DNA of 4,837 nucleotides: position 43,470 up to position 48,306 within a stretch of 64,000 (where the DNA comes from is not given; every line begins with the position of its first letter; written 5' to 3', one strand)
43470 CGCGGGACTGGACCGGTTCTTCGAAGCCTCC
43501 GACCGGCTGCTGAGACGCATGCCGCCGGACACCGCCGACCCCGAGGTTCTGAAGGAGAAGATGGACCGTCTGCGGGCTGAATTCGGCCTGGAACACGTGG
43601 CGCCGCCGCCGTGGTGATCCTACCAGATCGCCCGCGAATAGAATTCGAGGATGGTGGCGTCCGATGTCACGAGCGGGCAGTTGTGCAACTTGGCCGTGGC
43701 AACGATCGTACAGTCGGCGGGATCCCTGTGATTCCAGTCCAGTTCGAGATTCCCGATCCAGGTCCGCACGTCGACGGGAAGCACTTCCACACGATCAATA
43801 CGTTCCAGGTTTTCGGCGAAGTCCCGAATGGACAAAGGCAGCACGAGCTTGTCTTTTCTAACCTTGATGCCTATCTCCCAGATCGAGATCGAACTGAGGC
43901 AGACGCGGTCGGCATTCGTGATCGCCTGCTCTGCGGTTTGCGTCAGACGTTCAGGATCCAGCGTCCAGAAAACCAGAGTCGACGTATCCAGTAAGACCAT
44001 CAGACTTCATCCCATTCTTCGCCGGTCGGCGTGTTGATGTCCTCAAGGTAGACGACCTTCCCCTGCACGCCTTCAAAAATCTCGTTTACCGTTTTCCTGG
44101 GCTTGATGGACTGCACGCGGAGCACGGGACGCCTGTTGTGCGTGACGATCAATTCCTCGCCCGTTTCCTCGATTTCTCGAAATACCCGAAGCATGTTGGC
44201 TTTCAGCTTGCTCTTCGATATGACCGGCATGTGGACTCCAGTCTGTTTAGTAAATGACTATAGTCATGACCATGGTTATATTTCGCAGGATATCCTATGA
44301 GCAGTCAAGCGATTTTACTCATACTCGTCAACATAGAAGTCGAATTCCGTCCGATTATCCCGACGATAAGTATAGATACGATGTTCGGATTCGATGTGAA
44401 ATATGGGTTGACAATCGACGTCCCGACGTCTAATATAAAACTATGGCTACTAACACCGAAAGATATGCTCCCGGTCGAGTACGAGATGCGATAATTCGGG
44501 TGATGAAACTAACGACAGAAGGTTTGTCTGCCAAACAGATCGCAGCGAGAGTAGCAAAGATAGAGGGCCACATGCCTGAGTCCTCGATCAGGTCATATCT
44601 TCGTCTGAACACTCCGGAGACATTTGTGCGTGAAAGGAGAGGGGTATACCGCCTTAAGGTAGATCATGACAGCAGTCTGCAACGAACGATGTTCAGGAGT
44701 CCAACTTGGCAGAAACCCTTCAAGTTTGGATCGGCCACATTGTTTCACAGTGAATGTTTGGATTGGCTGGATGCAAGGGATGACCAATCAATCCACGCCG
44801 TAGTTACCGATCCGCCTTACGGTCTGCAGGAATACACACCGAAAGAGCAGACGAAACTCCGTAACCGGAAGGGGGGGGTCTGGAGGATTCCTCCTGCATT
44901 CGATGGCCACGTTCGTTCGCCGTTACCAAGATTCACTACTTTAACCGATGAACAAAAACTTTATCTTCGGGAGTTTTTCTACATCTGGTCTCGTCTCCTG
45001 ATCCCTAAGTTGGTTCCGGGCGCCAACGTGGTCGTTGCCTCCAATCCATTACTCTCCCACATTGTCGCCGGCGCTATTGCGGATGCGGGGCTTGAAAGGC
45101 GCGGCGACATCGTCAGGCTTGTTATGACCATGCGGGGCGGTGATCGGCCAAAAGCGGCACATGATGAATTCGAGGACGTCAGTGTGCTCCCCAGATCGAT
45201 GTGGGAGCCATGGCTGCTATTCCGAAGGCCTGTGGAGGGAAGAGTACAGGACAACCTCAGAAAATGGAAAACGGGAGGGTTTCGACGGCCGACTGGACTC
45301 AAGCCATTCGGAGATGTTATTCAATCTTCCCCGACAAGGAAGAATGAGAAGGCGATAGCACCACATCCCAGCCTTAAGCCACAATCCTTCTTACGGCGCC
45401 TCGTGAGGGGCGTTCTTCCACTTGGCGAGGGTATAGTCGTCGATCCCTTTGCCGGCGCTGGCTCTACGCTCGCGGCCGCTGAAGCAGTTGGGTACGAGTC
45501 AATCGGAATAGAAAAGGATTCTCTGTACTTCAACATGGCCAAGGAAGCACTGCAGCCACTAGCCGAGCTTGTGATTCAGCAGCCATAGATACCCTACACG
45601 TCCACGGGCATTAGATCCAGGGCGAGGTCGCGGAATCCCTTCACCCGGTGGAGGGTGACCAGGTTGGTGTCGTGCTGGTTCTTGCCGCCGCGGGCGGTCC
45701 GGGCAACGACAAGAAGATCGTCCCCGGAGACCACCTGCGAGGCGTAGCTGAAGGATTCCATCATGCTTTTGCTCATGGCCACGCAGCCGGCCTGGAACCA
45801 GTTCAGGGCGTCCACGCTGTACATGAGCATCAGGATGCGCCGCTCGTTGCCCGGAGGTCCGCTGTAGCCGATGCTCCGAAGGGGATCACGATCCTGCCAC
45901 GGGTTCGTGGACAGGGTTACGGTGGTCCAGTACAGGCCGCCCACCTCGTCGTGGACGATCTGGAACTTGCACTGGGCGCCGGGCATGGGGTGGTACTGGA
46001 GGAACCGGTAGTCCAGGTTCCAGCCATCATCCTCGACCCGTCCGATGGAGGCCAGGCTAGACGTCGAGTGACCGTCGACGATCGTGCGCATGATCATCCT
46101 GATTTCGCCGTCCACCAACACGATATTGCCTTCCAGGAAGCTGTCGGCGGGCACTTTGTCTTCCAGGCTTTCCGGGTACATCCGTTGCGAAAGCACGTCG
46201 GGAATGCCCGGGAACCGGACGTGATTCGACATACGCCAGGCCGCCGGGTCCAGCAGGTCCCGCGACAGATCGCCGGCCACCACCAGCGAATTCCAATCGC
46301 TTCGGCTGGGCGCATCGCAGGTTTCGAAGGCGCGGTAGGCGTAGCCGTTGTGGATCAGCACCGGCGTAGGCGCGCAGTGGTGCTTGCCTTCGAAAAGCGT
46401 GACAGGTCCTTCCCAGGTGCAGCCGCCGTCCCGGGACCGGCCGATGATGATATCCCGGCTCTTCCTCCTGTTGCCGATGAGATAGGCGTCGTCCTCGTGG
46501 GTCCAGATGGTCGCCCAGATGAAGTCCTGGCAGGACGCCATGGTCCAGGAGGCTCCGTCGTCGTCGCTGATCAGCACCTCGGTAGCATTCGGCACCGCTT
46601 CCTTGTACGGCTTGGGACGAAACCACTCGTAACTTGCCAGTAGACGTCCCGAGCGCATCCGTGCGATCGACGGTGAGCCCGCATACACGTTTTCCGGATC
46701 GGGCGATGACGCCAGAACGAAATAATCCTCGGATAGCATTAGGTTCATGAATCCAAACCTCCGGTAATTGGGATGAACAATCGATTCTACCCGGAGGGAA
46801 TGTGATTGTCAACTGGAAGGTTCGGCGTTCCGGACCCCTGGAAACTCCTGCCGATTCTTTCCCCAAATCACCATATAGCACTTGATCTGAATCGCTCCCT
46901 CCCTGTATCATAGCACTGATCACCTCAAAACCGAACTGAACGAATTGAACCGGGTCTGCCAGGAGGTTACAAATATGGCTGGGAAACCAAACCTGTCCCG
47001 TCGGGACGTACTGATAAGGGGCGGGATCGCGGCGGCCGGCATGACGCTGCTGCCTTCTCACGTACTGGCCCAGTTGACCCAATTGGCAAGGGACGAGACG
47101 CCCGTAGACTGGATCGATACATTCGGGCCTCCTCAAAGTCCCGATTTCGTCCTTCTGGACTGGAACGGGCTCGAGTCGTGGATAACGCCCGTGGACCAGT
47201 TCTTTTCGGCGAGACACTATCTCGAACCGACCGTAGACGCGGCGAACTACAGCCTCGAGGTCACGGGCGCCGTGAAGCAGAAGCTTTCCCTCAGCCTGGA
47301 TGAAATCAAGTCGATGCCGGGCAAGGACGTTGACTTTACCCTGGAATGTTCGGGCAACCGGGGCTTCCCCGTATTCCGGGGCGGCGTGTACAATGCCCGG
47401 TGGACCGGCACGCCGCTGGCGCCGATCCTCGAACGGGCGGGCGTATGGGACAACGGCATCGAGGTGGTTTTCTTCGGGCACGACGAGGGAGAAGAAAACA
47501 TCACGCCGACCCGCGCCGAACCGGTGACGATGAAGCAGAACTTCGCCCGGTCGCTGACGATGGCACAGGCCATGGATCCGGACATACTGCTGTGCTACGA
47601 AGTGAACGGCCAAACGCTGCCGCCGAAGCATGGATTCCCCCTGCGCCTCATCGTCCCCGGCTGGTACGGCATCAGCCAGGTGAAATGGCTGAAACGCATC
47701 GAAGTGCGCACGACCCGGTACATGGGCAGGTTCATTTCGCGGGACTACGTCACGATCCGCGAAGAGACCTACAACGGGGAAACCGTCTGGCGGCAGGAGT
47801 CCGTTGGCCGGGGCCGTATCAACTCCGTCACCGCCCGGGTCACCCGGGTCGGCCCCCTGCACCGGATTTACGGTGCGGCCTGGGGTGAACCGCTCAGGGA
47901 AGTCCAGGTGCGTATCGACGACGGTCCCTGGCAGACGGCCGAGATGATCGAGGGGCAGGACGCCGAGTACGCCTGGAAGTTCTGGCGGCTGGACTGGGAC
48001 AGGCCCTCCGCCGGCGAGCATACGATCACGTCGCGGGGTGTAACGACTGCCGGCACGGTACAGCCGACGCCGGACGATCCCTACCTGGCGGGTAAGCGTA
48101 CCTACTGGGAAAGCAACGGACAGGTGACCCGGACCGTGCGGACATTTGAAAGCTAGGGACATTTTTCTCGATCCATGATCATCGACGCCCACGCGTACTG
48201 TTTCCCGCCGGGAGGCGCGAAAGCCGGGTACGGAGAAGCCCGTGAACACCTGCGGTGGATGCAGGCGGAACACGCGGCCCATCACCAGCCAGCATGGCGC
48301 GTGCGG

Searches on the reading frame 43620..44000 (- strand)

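Call 58: search_protein_families(library=pfam, proteins=[window:43620-44000:-], max_evalue=0.001)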
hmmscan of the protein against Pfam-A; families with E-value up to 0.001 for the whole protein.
window:43620-44000:- (126 aa): 1 family
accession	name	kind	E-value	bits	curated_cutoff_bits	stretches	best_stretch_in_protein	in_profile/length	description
PF01850.27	PIN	-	5e-20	72.7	23.6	1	2-117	1-114/120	PIN domain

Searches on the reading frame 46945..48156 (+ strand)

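Call 58: search_protein_families(library=pfam, proteins=[window:46945-48156:+], max_evalue=0.001)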
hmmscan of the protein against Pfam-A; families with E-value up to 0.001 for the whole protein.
window:46945-48156:+ (403 aa): 1 family
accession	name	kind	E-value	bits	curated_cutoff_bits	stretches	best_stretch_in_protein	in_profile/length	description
PF00174.25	Oxidored_molyb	-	1.9e-46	158.2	24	1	95-260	5-166/169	Oxidoreductase molybdopterin binding domain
